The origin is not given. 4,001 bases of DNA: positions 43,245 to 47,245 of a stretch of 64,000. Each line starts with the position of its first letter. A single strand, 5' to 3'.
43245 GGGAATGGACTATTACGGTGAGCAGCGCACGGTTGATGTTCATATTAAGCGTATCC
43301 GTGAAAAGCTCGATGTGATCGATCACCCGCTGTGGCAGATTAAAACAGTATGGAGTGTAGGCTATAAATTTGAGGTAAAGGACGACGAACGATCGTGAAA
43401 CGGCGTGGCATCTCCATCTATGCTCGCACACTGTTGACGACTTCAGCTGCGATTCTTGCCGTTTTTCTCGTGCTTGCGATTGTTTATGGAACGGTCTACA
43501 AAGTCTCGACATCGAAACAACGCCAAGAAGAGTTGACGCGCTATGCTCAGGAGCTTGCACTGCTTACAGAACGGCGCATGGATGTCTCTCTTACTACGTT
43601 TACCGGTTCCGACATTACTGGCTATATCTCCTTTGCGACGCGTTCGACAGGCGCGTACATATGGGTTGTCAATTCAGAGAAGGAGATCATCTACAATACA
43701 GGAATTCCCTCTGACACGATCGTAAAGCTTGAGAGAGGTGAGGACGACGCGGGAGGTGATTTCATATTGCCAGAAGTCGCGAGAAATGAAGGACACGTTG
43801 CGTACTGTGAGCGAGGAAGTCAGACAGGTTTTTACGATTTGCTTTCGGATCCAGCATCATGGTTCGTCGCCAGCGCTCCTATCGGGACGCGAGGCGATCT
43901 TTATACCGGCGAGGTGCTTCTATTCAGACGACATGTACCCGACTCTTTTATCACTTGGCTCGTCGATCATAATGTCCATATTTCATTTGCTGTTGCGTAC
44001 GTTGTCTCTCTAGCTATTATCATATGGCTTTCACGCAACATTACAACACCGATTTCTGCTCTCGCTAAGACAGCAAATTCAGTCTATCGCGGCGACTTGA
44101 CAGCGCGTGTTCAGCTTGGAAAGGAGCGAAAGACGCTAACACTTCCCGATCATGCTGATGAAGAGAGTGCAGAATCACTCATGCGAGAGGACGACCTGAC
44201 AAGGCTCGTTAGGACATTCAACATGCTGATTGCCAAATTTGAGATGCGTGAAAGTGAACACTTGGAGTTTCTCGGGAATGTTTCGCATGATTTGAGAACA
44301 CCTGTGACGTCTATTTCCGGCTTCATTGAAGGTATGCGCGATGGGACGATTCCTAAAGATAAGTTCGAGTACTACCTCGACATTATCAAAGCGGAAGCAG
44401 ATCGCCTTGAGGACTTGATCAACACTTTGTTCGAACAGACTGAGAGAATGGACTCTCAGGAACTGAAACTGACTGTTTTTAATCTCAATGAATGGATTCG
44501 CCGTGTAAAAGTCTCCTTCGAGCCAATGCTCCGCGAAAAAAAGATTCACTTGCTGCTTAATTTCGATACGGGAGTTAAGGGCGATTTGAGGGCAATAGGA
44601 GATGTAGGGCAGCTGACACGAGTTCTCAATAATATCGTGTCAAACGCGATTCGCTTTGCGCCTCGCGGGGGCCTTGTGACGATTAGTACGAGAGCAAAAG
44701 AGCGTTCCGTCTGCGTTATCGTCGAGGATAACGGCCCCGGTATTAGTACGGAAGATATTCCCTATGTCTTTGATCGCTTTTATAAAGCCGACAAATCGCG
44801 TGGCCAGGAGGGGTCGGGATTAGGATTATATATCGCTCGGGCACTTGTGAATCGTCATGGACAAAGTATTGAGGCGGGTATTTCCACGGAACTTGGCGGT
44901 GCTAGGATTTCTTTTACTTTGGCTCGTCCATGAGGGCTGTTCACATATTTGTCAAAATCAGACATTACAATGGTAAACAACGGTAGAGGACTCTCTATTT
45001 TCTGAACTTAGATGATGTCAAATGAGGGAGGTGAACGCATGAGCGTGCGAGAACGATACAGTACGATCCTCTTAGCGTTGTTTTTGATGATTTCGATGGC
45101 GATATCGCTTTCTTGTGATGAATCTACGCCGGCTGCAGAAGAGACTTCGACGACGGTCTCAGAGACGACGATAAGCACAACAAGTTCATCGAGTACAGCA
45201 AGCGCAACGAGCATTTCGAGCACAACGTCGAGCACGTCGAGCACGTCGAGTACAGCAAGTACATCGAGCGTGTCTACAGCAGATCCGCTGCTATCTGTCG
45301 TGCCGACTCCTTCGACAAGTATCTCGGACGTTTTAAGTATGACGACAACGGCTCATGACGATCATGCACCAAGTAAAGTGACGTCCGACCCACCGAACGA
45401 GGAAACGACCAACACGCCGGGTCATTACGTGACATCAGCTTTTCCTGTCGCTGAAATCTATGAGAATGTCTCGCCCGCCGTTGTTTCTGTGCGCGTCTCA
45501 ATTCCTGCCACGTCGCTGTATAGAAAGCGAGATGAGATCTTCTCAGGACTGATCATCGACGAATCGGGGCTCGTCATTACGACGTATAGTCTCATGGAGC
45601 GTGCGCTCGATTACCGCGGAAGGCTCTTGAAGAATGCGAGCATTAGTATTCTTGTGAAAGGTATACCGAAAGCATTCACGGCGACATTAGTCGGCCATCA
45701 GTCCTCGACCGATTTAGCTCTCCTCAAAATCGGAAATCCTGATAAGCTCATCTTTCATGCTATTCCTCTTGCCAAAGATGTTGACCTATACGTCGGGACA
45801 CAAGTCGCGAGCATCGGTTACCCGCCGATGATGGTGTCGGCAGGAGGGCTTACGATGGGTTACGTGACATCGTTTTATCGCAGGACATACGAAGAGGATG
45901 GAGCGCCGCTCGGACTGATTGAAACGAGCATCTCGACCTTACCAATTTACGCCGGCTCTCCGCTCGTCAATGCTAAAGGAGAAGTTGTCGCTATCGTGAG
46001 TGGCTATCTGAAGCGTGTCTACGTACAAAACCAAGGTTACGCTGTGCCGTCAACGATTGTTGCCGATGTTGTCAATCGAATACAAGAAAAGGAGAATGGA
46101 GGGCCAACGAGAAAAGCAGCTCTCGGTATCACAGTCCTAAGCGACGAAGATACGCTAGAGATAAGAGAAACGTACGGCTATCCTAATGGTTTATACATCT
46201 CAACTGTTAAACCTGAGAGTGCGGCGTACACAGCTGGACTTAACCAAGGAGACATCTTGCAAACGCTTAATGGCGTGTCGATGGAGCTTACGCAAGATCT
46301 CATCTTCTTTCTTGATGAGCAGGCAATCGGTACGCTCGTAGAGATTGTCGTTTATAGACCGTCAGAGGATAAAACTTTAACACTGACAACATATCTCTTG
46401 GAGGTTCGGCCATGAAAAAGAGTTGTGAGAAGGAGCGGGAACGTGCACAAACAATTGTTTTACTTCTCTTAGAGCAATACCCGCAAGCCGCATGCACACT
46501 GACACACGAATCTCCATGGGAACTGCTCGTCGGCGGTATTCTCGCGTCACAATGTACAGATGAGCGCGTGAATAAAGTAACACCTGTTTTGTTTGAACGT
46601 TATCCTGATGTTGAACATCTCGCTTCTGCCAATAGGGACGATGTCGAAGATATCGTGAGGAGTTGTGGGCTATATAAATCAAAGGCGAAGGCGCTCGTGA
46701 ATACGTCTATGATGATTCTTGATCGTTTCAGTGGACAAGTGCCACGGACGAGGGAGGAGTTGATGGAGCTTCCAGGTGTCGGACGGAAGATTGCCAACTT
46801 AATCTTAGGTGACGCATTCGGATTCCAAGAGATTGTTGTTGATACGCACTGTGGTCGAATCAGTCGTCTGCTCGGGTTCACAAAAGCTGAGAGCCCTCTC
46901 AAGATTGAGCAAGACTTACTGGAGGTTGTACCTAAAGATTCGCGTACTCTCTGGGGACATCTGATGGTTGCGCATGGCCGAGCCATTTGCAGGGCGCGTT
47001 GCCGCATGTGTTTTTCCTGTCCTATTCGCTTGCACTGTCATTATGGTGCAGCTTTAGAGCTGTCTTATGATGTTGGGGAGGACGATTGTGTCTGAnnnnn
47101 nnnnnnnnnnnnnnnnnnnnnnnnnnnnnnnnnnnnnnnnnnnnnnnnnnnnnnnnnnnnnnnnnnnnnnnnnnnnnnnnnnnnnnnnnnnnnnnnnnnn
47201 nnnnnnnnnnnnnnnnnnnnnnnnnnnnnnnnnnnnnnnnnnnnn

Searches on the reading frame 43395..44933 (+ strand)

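Call 16: search_protein_families(library=pfam, proteins=[window:43395-44933:+], max_evalue=0.01)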
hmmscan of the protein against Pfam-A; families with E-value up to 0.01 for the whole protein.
window:43395-44933:+ (512 aa): 4 families
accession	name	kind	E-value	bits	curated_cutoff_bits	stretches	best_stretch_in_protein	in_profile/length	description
PF02518.31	HATPase_c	-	2.2e-26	92.9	26.4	1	402-510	1-108/111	Histidine kinase-, DNA gyrase B-, and HSP90-like ATPase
PF00512.31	HisKA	-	7.2e-16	58.4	26.9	1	290-346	3-58/66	His Kinase A (phospho-acceptor) domain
PF00672.30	HAMP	-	9.3e-06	26.3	25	1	211-241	1-31/53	HAMP domain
PF13581.12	HATPase_c_2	-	0.00014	22.3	27.4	1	411-488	36-112/127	Histidine kinase-like ATPase domain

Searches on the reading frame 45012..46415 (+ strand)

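Call 16: search_protein_families(library=pfam, proteins=[window:45012-46415:+], max_evalue=0.01)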
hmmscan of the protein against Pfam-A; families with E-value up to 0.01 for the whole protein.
window:45012-46415:+ (467 aa): 5 families
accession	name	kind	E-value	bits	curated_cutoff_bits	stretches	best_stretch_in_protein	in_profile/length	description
PF13365.12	Trypsin_2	-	2.6e-16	61.1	27.6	1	178-328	2-144/144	Trypsin-like peptidase domain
PF13180.12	PDZ_2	-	2.6e-09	37.7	27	1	370-459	2-79/80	PDZ domain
PF17820.7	PDZ_6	-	1.7e-06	28.1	27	1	395-449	1-54/54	PDZ domain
PF00595.29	PDZ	-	1.2e-05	26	23.2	1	370-426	11-59/81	PDZ domain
PF00089.32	Trypsin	-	0.0086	16.4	20.6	0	170-353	19-219/220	Trypsin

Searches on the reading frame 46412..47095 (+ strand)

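Call 16: search_protein_families(library=pfam, proteins=[window:46412-47095:+], max_evalue=0.01)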
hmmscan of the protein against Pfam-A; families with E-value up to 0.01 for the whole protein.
window:46412-47095:+ (227 aa): 3 families
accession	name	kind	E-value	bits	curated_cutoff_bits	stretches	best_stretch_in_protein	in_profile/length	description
PF00730.31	HhH-GPD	-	4.8e-22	78.8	26.2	1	40-175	1-108/108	HhH-GPD superfamily base excision DNA repair protein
PF00633.29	HHH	-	2.6e-09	36.9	24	1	105-132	1-28/30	Helix-hairpin-helix motif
PF14520.12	HHH_5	-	0.0059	17.5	27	0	113-131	33-51/57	Helix-hairpin-helix domain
